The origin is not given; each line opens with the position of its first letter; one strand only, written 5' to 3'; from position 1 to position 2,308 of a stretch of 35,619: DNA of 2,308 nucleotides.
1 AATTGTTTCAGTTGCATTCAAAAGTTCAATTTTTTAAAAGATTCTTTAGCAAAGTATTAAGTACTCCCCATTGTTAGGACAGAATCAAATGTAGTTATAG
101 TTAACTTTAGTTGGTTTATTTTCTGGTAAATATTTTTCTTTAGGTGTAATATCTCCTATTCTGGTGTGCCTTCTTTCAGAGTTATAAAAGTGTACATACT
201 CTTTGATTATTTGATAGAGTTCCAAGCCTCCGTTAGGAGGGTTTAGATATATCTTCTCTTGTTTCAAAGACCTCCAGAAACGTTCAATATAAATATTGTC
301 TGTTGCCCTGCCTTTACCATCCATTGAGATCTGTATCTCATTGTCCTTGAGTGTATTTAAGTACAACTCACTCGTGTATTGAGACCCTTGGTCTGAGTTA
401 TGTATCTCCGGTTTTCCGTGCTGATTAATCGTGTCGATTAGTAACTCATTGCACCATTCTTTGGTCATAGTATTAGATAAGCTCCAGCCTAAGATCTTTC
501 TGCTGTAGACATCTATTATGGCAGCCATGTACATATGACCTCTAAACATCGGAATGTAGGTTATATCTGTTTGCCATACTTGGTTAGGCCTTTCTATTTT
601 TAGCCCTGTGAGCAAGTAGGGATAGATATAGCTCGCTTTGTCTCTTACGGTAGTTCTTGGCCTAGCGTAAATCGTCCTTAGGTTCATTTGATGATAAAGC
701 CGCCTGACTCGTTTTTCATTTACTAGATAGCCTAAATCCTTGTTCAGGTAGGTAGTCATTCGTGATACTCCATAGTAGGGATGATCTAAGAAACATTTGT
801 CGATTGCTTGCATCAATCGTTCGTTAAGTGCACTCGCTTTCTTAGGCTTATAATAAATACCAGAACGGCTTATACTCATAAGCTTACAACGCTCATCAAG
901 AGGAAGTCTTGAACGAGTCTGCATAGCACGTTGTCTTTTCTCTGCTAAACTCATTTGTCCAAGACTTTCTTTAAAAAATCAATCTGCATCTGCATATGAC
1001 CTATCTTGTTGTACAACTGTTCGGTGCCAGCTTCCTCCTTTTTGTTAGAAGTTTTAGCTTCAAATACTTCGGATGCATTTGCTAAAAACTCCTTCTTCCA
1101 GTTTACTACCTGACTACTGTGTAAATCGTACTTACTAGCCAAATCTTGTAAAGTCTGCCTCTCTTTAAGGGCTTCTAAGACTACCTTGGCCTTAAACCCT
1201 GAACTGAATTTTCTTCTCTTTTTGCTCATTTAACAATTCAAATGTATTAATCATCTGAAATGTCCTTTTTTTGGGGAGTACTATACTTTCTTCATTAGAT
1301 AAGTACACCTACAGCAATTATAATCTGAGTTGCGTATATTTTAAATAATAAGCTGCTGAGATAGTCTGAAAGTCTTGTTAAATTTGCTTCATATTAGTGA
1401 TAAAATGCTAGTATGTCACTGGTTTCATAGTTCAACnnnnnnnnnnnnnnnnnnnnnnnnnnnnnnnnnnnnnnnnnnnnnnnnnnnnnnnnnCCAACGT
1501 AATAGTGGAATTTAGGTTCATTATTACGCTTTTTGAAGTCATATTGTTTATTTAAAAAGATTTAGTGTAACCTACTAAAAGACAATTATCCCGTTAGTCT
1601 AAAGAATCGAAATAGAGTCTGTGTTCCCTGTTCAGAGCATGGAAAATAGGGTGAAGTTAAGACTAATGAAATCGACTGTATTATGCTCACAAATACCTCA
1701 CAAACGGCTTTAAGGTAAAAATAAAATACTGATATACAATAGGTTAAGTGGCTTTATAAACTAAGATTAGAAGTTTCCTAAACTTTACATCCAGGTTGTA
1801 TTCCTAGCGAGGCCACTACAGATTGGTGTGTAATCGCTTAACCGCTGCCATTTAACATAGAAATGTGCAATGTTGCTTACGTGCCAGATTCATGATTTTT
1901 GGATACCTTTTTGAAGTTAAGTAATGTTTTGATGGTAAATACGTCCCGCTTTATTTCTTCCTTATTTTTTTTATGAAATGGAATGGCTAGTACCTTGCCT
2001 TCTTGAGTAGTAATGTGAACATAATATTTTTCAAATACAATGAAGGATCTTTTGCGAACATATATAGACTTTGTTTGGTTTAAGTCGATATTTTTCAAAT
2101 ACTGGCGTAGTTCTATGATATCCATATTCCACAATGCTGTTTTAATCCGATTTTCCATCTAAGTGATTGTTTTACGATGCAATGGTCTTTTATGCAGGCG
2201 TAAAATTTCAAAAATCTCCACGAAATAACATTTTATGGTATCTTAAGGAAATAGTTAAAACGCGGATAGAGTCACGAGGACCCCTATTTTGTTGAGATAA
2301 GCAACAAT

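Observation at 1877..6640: Triplicated module: membrane-tethered winged-helix-like regulators paired with small basic proteins in an AT-rich islet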

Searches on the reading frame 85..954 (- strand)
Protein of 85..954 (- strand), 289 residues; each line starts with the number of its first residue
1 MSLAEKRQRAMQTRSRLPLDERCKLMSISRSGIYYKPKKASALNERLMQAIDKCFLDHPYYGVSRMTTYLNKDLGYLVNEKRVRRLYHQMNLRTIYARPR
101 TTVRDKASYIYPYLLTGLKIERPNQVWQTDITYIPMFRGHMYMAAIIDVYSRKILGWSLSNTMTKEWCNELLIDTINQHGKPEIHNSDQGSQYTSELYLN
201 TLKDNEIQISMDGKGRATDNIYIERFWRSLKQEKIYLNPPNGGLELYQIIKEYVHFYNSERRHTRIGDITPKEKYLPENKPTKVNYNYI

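Call 73: search_protein_families(library=pfam, proteins=[window:85-954:-], max_evalue=0.00001)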
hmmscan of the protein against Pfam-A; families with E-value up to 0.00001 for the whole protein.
window:85-954:- (289 aa): 5 families
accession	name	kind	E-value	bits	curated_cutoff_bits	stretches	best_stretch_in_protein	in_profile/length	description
PF00665.32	rve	-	2.5e-25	89.1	32.6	1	121-216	2-101/102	Integrase core domain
PF13276.12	HTH_21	-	2.7e-15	56.8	28.1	1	43-100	2-60/60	HTH-like domain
PF13683.12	rve_3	-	9.1e-13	48.2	26.5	1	206-271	2-67/67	Integrase core domain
PF13333.12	rve_2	-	5.1e-07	30.2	22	1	224-272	1-49/56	Integrase core domain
PF24764.1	rva_4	-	1.6e-06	28.4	26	1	119-232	3-114/194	Integrase core domain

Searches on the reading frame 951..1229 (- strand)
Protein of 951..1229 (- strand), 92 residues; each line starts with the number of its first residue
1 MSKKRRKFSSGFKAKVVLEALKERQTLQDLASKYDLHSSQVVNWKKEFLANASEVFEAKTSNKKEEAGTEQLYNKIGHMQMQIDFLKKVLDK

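Call 73: search_protein_families(library=pfam, proteins=[window:951-1229:-], max_evalue=0.00001)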
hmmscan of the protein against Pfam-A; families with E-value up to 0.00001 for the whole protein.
window:951-1229:- (92 aa): 1 family
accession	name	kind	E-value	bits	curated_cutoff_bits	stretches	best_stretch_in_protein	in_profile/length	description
PF01527.26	HTH_Tnp_1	-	6.9e-10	39.5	24.1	1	3-72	2-70/75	Transposase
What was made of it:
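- Checked: One correction: the islet itself has no recombinase, but an IS3-family element (rve + HTH_Tnp_1; 85-1229) lies about 650 bp from B1 (call 73).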

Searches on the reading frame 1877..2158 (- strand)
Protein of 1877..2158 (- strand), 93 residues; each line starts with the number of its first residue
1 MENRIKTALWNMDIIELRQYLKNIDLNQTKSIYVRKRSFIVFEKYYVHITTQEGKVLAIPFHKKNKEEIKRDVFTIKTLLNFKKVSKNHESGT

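Call 3: search_protein_families(library=pfam, proteins=[window:1877-2158:-], max_evalue=1)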
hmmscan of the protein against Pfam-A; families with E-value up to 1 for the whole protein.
window:1877-2158:- (93 aa): 2 families
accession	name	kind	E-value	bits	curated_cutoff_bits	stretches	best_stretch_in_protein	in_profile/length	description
PF03950.23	tRNA-synt_1c_C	-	0.1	13.3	23.9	1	36-79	2-47/91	tRNA synthetases class I (E and Q), anti-codon binding domain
PF07033.16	Orthopox_B11R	-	0.79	10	25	0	64-92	16-40/71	Orthopoxvirus B11R protein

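Call 4: search_protein_families(library=ncbifam, proteins=[window:1877-2158:-], max_evalue=1)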
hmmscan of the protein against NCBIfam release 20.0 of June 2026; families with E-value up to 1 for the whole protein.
window:1877-2158:- (93 aa): 1 family
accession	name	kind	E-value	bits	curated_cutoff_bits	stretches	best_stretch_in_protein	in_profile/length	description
NF051890.1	prok_gasdermin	equivalog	0.019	14.8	100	1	11-91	109-187/203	gasdermin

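Call 15: find_homologous_proteins(query=A2, max_evalue=0.001)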
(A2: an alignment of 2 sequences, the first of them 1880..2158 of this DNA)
Query A2 (2 sequences) (93 aa, profile of the alignment): 14 proteins with E <= 0.001 among 71 candidates.
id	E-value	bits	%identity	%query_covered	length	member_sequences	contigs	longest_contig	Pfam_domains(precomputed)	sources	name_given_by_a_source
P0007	1.2e-50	187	98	100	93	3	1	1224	-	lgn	-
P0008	1.6e-47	178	62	92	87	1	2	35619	-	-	-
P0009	1.4e-41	158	58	92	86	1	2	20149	-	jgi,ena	jgi:hypothetical protein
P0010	1.0e-33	133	55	94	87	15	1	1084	-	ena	-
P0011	2.1e-32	129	53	94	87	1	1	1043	-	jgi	jgi:predicted nucleic acid-binding protein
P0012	2.4e-32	129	54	94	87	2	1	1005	-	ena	-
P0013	3.0e-32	129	54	94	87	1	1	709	-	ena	-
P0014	4.8e-32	128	53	94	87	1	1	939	-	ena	-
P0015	1.7e-31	126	53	94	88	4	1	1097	-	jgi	jgi:hypothetical protein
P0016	2.5e-31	126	53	94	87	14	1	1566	-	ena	-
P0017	2.8e-31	125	55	92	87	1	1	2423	-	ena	-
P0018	4.1e-31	125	53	94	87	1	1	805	-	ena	-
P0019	2.0e-30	123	53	92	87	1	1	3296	-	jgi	-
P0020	4.7e-29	118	53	94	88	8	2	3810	-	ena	-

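Call 16: find_encoding_contigs(protein=P0009, flank=10000, max_places=4)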
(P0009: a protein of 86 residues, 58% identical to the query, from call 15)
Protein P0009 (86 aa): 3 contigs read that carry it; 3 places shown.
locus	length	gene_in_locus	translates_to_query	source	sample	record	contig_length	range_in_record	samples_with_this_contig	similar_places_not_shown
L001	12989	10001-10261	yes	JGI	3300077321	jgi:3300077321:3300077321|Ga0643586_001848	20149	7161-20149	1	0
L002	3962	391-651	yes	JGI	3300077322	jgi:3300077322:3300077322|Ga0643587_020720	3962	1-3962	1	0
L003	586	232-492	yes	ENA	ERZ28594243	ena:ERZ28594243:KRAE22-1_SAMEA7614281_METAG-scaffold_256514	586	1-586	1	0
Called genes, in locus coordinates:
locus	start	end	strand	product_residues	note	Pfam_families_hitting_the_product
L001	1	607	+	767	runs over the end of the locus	PF07715:Plug, PF00593:TonB_dep_Rec_b-barrel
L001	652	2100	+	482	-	PF01943:Polysacc_synt (weak)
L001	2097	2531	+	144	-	PF22769:DCD, PF00692:dUTPase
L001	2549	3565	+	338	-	PF00483:NTP_transferase, PF25084:LbH_EIF2B (weak), PF00132:Hexapep (faint), PF25087:GMPPB_C (weak)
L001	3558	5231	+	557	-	PF13429:TPR_15 (faint), PF00515:TPR_1 (faint), PF07719:TPR_2 (faint), PF12895:ANAPC3 (faint), PF13174:TPR_6 (faint), PF13176:TPR_7 (faint), PF13181:TPR_8 (faint), PF13371:TPR_9 (faint), +8 more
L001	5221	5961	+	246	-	PF14125:DUF4292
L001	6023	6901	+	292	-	PF02737:3HCDH_N, PF03446:NAD_binding_2 (faint), PF00725:3HCDH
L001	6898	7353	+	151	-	-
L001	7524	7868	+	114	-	-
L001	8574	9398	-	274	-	-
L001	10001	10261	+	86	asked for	-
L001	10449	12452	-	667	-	PF00133:tRNA-synt_1, PF09334:tRNA-synt_1g, PF19303:Anticodon_3, PF01588:tRNA_bind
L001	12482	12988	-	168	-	?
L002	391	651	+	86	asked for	-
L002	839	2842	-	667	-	PF00133:tRNA-synt_1, PF09334:tRNA-synt_1g, PF19303:Anticodon_3, PF01588:tRNA_bind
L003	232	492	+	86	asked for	-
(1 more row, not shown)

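Call 17: find_encoding_contigs(protein=P0020, flank=5000, max_places=4)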
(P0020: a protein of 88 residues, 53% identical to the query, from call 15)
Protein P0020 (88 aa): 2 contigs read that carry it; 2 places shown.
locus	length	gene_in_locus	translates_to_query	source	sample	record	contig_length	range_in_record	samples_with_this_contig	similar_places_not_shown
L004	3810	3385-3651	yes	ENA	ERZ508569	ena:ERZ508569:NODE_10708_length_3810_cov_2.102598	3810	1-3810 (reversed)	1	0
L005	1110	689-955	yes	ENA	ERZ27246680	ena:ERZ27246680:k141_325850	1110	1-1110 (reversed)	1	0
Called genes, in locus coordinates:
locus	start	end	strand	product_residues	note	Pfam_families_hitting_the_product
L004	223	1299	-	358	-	-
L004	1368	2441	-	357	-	-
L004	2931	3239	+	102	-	-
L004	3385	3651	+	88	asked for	-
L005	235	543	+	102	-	-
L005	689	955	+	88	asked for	-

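Call 40: find_encoding_contigs(protein=P0019, flank=5000, max_places=3)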
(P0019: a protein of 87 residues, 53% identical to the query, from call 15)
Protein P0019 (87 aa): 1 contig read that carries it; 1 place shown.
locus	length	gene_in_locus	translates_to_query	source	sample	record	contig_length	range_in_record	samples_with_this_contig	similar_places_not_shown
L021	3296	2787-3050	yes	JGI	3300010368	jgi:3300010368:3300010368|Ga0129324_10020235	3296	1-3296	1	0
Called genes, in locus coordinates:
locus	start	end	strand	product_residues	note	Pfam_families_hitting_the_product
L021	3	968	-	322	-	?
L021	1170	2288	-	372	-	-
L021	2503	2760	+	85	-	-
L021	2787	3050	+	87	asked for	-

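Call 41: find_encoding_contigs(protein=P0017, flank=5000, max_places=3)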
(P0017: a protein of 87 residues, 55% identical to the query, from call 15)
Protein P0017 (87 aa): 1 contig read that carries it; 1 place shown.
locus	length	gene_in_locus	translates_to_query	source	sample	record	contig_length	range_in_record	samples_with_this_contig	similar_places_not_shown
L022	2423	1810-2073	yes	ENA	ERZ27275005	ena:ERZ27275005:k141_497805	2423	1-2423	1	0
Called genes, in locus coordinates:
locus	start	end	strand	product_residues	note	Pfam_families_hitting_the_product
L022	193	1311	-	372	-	-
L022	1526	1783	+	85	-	-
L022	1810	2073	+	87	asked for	-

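Call 62: search_protein_families(library=phrogs, proteins=[window:1877-2158:-, L022:1526-1783:+], max_evalue=0.1)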
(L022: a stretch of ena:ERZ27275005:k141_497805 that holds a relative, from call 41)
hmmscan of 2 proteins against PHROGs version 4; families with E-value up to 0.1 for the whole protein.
window:1877-2158:- (93 aa): 0 families

L022:1526-1783:+ (85 aa): 0 families

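Call 63: search_protein_families(library=padloc, proteins=[window:1877-2158:-, L022:1526-1783:+], max_evalue=0.1)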
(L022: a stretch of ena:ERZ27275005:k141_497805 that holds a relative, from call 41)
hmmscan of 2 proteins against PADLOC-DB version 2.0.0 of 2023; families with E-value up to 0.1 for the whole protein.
window:1877-2158:- (93 aa): 0 families

L022:1526-1783:+ (85 aa): 0 families
